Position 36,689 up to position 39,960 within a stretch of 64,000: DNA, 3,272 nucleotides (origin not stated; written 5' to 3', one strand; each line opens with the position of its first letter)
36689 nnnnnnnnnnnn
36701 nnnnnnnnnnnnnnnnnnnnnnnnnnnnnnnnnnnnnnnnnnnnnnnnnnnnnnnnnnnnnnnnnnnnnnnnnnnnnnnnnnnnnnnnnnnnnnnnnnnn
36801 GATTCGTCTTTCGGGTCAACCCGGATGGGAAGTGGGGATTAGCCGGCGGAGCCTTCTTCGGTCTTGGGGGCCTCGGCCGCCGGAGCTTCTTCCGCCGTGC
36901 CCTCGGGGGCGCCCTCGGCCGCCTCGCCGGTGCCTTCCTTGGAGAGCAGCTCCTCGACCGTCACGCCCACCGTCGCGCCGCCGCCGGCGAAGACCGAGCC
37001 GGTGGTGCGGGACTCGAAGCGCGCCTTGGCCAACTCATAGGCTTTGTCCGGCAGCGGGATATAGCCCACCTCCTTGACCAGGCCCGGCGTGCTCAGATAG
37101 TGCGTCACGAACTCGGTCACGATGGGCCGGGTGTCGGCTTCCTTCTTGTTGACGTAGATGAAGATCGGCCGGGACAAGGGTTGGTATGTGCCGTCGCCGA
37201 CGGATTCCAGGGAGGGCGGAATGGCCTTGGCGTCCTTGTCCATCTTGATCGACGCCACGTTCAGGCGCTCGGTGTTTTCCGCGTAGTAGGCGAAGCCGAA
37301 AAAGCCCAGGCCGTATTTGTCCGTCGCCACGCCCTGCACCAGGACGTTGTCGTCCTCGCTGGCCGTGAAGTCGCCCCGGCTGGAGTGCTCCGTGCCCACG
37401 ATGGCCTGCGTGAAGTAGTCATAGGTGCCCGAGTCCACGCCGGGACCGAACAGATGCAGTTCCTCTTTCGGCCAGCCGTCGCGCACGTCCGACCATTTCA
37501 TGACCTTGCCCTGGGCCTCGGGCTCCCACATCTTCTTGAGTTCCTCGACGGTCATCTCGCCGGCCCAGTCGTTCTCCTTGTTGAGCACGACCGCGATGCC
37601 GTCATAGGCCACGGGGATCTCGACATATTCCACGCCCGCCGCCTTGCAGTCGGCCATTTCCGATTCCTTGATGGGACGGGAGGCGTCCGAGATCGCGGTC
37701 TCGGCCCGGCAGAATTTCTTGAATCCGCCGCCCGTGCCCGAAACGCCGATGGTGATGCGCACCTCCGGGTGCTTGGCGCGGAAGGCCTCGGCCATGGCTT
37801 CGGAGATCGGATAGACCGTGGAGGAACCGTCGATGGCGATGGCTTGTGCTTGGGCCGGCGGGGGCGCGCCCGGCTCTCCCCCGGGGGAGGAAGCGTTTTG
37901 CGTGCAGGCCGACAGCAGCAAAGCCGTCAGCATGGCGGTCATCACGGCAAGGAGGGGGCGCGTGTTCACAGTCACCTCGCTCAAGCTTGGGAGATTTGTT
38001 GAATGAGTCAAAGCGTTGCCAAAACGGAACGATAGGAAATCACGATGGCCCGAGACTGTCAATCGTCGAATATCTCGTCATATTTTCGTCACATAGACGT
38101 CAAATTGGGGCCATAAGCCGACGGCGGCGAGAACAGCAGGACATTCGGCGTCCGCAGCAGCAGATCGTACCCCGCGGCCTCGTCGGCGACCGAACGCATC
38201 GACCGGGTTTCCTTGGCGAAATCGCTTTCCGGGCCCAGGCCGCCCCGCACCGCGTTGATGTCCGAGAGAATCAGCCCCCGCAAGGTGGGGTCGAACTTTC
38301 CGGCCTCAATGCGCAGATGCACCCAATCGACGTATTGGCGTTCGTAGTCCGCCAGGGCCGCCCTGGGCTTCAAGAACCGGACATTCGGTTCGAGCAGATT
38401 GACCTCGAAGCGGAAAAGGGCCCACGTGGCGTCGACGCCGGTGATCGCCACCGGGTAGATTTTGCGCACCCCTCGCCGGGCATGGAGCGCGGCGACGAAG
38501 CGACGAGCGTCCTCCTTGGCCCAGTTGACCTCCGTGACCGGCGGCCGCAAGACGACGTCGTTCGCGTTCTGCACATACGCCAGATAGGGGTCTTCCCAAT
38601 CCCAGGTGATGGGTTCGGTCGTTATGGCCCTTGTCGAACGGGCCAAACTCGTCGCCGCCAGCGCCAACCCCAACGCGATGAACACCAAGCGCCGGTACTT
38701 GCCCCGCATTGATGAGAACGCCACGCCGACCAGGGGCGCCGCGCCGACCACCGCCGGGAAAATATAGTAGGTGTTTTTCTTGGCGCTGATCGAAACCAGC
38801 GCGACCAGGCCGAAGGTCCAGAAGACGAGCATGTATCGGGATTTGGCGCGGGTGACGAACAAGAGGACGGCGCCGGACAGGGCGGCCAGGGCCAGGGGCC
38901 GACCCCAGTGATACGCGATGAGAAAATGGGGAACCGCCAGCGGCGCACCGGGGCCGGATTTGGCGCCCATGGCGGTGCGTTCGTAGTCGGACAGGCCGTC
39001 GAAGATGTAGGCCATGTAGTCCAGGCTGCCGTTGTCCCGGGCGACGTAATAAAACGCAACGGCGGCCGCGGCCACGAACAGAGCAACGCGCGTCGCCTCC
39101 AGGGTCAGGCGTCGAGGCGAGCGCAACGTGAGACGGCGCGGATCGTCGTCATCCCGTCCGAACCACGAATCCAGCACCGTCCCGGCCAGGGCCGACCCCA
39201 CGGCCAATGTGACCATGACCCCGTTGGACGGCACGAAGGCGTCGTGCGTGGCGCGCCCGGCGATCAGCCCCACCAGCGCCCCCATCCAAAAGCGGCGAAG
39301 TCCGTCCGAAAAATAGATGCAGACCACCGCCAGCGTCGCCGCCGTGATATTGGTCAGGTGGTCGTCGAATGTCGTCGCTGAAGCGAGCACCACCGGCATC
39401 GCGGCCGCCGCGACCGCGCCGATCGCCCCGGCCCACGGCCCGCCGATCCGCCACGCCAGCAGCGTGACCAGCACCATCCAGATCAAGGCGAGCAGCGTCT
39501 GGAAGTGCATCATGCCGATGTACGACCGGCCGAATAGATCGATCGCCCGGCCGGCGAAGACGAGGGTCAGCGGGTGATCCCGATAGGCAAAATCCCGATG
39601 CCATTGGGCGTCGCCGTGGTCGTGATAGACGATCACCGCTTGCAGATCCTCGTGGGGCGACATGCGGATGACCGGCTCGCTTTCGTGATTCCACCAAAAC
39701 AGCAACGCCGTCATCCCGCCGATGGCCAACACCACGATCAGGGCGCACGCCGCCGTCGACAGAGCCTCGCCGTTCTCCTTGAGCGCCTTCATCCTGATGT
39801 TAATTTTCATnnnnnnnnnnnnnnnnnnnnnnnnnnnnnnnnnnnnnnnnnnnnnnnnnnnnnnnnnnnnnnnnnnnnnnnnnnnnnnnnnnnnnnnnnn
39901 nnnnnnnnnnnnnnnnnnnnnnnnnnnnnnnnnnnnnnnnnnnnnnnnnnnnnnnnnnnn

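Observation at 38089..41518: Tandem paralogous GT-C (ArnT/PMT-like) membrane glycosyltransferases inserted inside the Pho regulon core, between phoBR and pstSCAB-phoU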

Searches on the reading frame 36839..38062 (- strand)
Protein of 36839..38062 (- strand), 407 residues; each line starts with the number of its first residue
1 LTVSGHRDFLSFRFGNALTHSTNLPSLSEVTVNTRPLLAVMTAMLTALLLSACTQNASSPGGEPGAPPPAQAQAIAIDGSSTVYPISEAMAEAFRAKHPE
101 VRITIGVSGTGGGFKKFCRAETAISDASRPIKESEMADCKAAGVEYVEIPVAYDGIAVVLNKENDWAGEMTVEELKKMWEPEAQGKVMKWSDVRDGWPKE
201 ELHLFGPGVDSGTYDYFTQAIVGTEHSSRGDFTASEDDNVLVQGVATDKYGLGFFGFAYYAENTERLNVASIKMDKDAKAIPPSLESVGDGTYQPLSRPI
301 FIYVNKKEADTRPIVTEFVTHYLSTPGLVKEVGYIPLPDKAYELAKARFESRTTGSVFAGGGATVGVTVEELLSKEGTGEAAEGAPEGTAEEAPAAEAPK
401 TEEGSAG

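Call 8: search_protein_families(library=pfam, proteins=[window:36839-38062:-], max_evalue=0.1)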
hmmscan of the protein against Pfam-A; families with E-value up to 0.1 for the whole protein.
window:36839-38062:- (407 aa): 3 families
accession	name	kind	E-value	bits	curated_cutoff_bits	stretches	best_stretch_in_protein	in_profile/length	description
PF12849.12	PBP_like_2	-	8.8e-37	127.7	27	1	70-324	7-265/267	PBP superfamily domain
PF12727.12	PBP_like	-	3.2e-09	36.7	27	1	91-263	1-157/193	PBP superfamily domain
PF01547.30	SBP_bac_1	-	2.3e-06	28.3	26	1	85-325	8-303/307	Bacterial extracellular solute-binding protein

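Call 9: search_protein_families(library=ncbifam, proteins=[window:36839-38062:-], max_evalue=0.1)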
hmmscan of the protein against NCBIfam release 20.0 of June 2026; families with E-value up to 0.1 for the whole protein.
window:36839-38062:- (407 aa): 2 families
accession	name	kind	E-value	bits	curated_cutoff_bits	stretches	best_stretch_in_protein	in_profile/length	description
TIGR02136.1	ptsS_2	subfamily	9.1e-86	287.7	206.6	1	42-337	8-295/295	phosphate ABC transporter substrate-binding protein PstS family protein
TIGR00975.1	3a0107s03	equivalog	3.4e-10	39.5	205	1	78-192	4-114/315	phosphate ABC transporter substrate-binding protein PstS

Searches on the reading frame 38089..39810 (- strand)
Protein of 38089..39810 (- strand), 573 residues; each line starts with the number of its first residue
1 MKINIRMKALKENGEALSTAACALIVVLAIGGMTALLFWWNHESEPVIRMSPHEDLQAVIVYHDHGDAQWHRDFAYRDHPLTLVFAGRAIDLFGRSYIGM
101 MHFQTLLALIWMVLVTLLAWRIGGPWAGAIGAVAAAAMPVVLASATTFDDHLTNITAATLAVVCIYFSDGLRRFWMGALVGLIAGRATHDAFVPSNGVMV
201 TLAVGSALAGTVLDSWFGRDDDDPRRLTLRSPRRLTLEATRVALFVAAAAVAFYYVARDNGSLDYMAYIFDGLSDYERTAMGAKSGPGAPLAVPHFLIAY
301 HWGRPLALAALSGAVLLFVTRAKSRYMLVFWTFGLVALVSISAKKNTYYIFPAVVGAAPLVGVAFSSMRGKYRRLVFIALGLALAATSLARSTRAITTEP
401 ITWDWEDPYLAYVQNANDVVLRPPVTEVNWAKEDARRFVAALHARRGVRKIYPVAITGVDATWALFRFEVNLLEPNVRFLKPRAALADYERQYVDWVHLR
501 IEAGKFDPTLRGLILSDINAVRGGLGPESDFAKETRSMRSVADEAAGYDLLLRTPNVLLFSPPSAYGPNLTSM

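Call 8: search_protein_families(library=pfam, proteins=[window:38089-39810:-], max_evalue=0.1)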
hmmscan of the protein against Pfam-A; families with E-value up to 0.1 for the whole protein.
window:38089-39810:- (573 aa): 1 family
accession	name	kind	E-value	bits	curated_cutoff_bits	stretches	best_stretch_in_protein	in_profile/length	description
PF13231.12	PMT_2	-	0.0041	17.8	26.1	1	86-185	10-109/160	Dolichyl-phosphate-mannose-protein mannosyltransferase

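Call 9: search_protein_families(library=ncbifam, proteins=[window:38089-39810:-], max_evalue=0.1)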
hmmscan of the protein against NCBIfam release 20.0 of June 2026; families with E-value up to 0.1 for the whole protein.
window:38089-39810:- (573 aa): 0 families

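Call 16: find_homologous_proteins(query=window:38089-39810:-, max_evalue=0.01)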
Query window:38089-39810:- (573 aa): 1 proteins with E <= 0.01 among 8000 candidates.
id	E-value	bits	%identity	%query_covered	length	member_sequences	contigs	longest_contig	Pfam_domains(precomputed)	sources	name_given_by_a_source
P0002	0.0e+0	1284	100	100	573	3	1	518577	-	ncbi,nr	ncbi:MAG: hypothetical protein H6684_03940 [Deltaproteobacteria bacterium]|nr:hypothetical protein [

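Call 20: find_encoding_contigs(protein=P0002, flank=10000)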
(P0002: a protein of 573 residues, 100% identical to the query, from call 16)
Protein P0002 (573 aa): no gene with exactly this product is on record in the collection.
